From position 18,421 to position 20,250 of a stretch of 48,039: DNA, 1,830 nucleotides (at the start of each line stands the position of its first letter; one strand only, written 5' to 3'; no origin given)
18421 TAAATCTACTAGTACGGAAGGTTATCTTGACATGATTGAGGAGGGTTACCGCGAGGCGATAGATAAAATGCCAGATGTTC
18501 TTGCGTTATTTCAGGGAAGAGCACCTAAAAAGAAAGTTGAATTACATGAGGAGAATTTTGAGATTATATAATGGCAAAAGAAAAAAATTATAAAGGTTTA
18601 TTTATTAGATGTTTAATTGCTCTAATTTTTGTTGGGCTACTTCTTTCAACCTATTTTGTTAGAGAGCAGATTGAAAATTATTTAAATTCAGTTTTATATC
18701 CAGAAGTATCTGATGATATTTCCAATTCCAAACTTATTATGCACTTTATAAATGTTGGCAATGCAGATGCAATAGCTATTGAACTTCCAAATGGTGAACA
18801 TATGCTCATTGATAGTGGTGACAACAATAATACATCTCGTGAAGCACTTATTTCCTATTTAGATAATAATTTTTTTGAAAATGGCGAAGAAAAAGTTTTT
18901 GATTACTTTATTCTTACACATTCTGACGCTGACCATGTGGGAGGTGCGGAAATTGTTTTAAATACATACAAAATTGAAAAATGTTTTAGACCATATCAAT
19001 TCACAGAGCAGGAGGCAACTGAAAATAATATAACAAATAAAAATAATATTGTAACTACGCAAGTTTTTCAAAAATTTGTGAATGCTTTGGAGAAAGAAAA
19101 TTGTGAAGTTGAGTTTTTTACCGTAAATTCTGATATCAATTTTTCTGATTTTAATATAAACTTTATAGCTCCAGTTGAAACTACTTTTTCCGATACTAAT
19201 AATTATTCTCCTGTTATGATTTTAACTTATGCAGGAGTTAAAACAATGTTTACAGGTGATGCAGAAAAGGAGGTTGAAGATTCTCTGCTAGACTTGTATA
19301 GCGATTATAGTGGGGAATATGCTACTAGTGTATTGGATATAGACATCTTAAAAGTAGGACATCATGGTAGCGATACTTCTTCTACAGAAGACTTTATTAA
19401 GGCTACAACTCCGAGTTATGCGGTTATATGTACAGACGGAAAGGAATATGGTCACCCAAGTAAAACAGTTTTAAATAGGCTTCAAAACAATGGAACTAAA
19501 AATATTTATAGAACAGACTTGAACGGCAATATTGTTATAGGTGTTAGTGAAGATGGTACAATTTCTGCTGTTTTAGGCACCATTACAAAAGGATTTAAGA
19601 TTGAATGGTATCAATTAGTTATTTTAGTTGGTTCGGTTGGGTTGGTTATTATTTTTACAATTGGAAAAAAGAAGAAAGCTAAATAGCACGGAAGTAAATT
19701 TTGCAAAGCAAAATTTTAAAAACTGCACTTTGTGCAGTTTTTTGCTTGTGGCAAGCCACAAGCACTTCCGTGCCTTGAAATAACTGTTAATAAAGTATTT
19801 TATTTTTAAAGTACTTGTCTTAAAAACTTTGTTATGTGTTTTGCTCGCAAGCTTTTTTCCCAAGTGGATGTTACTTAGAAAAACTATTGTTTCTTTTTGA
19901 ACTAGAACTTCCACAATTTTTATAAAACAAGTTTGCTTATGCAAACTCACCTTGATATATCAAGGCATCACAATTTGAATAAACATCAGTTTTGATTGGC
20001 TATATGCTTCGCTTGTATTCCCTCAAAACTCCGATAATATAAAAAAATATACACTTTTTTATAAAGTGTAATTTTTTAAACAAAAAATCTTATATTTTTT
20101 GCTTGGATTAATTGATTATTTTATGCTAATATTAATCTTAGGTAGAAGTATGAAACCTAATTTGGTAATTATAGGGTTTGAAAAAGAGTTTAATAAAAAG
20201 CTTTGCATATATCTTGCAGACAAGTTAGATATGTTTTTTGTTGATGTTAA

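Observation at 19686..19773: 88-nt perfect four-way-junction palindrome abutting the stop codon of the MBL/ComEC-like gene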

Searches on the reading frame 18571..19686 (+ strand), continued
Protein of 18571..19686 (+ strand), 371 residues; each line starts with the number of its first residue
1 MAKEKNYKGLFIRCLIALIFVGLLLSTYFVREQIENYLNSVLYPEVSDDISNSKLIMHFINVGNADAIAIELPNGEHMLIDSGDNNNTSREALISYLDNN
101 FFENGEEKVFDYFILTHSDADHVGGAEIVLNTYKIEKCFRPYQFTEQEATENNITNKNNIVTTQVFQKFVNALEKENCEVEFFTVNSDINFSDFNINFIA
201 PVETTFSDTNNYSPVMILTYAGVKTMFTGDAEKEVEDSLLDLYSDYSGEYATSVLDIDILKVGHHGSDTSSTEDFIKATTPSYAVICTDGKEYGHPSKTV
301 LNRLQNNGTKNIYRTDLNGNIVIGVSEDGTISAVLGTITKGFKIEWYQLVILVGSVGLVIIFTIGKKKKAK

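Call 43: find_encoding_contigs(protein=P0003, flank=10000, max_places=4)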
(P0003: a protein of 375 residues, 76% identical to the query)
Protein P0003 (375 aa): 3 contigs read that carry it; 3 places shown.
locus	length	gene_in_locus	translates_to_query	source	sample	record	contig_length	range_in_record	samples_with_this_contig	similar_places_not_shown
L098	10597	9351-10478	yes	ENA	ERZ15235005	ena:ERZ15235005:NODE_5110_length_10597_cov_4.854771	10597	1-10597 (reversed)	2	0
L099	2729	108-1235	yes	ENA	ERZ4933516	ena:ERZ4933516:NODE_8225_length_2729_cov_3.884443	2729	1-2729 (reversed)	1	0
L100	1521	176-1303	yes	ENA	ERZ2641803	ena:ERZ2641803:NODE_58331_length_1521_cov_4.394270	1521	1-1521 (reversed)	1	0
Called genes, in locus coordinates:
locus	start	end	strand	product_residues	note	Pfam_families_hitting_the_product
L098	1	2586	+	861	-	?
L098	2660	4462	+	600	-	-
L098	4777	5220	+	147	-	PF01668:SmpB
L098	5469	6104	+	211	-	PF18907:DUF5662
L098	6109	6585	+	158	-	PF00293:NUDIX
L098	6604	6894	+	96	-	PF21645:FakA-like_M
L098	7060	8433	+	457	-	-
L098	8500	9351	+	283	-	PF01734:Patatin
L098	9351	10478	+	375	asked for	PF00753:Lactamase_B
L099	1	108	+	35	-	?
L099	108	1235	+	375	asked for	PF00753:Lactamase_B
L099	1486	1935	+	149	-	-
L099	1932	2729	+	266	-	?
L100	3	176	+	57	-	?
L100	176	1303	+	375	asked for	PF00753:Lactamase_B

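Call 44: find_encoding_contigs(protein=P0004, flank=10000, max_places=3)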
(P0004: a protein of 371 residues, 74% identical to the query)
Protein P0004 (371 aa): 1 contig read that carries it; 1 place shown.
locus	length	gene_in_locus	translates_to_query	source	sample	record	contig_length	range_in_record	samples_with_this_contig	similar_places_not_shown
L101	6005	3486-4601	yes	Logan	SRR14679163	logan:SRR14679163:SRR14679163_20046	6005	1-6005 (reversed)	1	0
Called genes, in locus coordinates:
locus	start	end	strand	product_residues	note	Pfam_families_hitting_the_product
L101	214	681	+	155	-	PF00293:NUDIX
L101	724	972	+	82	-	PF21645:FakA-like_M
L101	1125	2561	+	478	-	-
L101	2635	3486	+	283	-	PF01734:Patatin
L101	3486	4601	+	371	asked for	PF00753:Lactamase_B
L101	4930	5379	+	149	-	PF01202:SKI (faint)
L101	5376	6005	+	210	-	?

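Call 73: find_encoding_contigs(protein=P0005, flank=10000, max_places=3)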
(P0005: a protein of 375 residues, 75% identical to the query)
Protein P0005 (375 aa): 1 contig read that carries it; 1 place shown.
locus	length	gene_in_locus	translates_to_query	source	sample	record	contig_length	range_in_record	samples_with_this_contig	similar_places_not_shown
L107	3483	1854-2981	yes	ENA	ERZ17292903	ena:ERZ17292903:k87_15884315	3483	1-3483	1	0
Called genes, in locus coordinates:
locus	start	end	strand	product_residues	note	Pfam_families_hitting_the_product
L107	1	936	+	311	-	?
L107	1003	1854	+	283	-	PF01734:Patatin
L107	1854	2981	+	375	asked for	PF00753:Lactamase_B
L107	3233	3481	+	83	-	?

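Call 74: find_encoding_contigs(protein=P0006, flank=10000, max_places=3)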
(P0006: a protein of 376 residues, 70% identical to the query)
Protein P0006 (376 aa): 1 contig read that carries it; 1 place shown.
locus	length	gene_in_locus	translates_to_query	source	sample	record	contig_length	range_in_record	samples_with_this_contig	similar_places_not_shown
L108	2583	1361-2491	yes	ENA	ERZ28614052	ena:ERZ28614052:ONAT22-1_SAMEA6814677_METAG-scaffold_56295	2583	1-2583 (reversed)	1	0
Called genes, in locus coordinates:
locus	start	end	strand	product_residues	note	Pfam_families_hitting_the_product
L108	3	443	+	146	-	?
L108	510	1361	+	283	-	PF01734:Patatin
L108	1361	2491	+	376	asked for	PF00753:Lactamase_B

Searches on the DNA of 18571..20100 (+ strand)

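Call 30: search_rna_families(source=window, start=19600, end=20100, threshold=evalue, max_evalue=10)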
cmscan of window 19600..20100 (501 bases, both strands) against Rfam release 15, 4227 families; matches with E-value up to 10: 14.
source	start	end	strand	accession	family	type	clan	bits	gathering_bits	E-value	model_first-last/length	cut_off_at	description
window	19644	19762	+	RF02579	tsr26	Gene; sRNA;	-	28.1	141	0.023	1-122/122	no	S. aureus tsr26 small RNA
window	19651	19742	+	RF02607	AbsR25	Gene; sRNA;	-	19.8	47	0.48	1-164/164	no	Acinetobacter sRNA 25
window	19658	19716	+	RF02730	JA02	Gene; sRNA;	-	18.4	49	6.3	1-116/116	no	Aggregatibacter sRNA JA02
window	19721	19753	+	RF02843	RefA5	Gene; antisense;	-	17.9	91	0.46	1-68/68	no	Enterococcus sRNA A5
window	19705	19805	+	RF02107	DLEU2_3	Gene; lncRNA;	-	16.8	60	6.6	1-76/76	no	Deleted in lymphocytic leukemia 2 conserved region 3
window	19802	19828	+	RF00207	K10_TLS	Cis-reg;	-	15.8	43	3.1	12-36/48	no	K10 transport/localisation element (TLS)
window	19903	19987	+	RF00561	SNORA40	Gene; snRNA; snoRNA; HACA-box;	-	15.4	51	5.4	1-128/128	no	Small nucleolar RNA SNORA40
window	19638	19769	+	RF02453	ncr952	Gene; sRNA;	-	15.2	100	0.62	1-143/143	no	Bacillus sRNA ncr952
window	19854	19883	+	RF03913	mir-992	Gene; miRNA;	-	14.6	79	8.1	1-86/86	no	mir-992 microRNA precursor family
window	19718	19741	-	RF02590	Spy1186876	Gene; sRNA;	-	14.5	208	0.87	211-234/243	no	S. pyogenes small RNA 1186876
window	19733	19791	-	RF02931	Bacilli-1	Gene; sRNA;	-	14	55.6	2.5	1-65/65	no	Bacilli-1 RNA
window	19676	19748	-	RF01706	Gut-1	Gene; sRNA;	-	13.8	50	8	1-77/77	no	Gut-1 RNA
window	19667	19763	+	RF01219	snoR100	Gene; snRNA; snoRNA; HACA-box;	-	13.5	50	8.9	1-116/116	no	Small nucleolar RNA snoR100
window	19715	19740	+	RF02503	Atu_C9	Gene; sRNA;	-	8.8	40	4.9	158-192/192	no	Rhizobiales sRNA Atu_C9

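Call 52: search_dna_similar(query=window:19686-19773:+, collection=phages, mode=distant, max_evalue=1, max_rows=10)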
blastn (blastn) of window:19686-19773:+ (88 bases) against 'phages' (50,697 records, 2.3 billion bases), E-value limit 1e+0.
Records with a match: 2; places in all: 2; records where one place covers at least 80% of the query: 0.
Best place of each record, by identity: 80-90% 2.
By first word of the organism name: Streptococcus 1; Flavobacterium 1.
By host as written in the record: Streptococcus gallolyticus DD03 1; Flavobacterium sp. B330 1.
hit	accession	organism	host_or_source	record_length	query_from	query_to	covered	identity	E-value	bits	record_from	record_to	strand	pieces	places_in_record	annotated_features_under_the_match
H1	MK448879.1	Streptococcus phage Javan226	Streptococcus gallolyticus DD03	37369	6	47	48%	83.3%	5e-3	46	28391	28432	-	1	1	tail fibers protein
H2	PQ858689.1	Flavobacterium phage MaF61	Flavobacterium sp. B330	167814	24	53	34%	86.7%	8e-1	37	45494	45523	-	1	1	putative tail sheath protein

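Call 56: build_rna_model(alignment_id=A3)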
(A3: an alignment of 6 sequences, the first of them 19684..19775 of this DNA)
Model R1 built from alignment A3 (6 sequences, 104 columns); structure: RNAalifold consensus.
model positions 92; base pairs 39; branch points 2; effective number of sequences 0.8; information 0.62 bits per position. Calibrated on 0.2 Mb of random sequence (short: E-values are rough).
structure used (alignment columns):
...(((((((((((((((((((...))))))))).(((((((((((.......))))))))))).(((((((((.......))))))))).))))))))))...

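Call 58: search_with_rna_model(model_id=R1, sources=[window, L001, L004, L008, L009, L010, L011, L012, L013, L014, L015, L016, L017, L018, L019, L020, L021, L022, L023, L024, L025, L026, L027, L028, L029, L030, L031, L032, L033, L034, L035, L036, L037, L038, L039, L040, L041, L042, L043, L044, L045, L046, L047, L048, L049, L050, L051, L052, L053, L054, L055, L056, L057, L058, L059, L060, L061, L062, L063, L064, L065, L066, L067, L068, L069, L070, L071, L072, L073, L074, L075, L076, L077, L078, L079, L080, L081, L082, L083, L084, L085, L086, L087, L088, L090, L098, L099, L101], max_evalue=10)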
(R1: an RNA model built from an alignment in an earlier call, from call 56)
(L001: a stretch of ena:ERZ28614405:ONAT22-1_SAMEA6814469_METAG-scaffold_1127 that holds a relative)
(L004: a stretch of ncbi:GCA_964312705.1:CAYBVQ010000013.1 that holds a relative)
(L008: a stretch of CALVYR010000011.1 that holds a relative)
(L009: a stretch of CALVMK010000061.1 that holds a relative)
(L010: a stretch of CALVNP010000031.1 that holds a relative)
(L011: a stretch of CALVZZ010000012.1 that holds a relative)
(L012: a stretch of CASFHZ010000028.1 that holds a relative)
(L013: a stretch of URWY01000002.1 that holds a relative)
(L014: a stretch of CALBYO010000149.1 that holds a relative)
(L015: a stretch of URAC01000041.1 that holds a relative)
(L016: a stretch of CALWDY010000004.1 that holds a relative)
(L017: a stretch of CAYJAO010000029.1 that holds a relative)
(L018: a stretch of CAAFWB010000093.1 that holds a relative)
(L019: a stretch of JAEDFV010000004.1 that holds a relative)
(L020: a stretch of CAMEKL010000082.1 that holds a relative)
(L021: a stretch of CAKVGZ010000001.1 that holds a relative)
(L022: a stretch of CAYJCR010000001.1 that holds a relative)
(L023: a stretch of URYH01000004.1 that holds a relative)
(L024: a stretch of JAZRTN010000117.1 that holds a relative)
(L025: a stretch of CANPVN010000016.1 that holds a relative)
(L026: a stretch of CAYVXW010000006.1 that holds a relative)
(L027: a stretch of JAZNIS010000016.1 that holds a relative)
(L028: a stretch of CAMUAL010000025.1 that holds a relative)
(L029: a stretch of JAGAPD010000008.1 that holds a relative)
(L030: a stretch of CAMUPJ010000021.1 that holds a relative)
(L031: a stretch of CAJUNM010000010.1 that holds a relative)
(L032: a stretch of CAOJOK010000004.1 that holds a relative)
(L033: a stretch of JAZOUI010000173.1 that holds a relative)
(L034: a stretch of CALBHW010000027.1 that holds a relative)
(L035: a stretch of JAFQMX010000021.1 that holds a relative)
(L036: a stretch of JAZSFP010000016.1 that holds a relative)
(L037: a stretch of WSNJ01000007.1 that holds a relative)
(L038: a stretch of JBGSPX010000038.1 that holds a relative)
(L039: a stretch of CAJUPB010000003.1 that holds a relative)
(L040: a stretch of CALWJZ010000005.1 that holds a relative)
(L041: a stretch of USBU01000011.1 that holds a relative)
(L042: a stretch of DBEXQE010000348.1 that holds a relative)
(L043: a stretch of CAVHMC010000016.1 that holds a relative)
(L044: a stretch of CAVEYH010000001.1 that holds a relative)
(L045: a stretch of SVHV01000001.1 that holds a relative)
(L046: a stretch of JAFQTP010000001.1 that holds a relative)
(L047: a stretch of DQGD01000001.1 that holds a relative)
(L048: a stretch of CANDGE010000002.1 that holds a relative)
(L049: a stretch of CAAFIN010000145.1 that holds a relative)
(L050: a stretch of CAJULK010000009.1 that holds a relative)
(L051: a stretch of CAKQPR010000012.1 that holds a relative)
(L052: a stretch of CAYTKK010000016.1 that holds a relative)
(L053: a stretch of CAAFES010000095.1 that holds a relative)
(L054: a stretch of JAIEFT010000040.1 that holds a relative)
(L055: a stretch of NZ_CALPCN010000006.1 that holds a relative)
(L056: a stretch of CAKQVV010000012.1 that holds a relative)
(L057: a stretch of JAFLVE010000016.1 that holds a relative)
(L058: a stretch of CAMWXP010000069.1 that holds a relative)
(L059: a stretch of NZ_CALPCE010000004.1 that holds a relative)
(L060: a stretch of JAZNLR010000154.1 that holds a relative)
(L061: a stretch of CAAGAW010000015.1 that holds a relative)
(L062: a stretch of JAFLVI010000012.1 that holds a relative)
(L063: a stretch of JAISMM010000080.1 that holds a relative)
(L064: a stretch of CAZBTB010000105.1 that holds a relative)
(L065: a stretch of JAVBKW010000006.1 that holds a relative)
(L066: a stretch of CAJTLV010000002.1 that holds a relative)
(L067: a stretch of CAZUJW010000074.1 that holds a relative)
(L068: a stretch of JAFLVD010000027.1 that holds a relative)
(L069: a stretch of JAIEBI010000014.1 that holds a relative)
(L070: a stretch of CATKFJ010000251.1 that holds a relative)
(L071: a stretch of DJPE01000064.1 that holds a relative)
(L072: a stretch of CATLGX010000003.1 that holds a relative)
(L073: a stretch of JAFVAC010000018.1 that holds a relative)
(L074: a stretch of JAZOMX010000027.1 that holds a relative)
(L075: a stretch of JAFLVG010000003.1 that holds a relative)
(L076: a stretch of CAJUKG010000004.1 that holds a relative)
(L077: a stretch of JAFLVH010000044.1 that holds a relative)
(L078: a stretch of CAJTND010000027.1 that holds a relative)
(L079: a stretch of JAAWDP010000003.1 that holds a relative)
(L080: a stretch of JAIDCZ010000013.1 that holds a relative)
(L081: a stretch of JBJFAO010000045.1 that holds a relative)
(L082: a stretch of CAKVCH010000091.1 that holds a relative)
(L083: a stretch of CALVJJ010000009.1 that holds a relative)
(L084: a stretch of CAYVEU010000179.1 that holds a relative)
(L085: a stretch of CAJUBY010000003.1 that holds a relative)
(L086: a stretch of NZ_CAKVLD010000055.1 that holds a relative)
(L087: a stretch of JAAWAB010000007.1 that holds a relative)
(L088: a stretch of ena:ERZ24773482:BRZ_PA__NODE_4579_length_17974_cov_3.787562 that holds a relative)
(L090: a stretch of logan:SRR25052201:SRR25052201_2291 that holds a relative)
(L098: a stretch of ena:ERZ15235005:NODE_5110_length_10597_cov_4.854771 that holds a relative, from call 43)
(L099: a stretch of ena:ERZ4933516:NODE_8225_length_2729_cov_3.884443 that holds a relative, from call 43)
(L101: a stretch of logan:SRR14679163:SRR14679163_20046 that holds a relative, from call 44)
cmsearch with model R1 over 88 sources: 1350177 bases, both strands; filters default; matches with E-value up to 10: 15.
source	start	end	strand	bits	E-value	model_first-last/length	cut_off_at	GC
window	19684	19775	+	107.7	7.1e-22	1-92/92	no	0.4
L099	1244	1344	+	95.4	5.7e-19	1-92/92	no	0.5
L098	10487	10587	+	88.6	2.2e-17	1-92/92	no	0.49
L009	1976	2063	-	76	2e-14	1-92/92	no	0.53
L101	4713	4799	-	73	1e-13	1-92/92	no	0.53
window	19684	19775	-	72.5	1.4e-13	1-92/92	no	0.4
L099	1244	1344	-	64.2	1.3e-11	1-92/92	no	0.5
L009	1976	2063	+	59.3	1.8e-10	1-92/92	no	0.53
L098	10487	10587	-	55.4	1.5e-09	1-92/92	no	0.49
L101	4713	4799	+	50.7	1.9e-08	1-92/92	no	0.53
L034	1392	1515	-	31.1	0.00078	1-92/92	no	0.64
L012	876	958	+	27.9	0.0044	1-92/92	no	0.33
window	38854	38948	+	15.5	3.7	1-92/92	no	0.27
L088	13485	13579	+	15.5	3.7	1-92/92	no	0.27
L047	15714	15795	+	13.8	9.5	1-92/92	no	0.66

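Call 76: search_rna_families(source=L001, start=11100, end=11730, threshold=evalue, max_evalue=0.1)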
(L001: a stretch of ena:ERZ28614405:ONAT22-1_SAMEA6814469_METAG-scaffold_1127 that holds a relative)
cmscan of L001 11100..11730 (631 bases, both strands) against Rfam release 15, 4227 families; matches with E-value up to 0.1: 0.
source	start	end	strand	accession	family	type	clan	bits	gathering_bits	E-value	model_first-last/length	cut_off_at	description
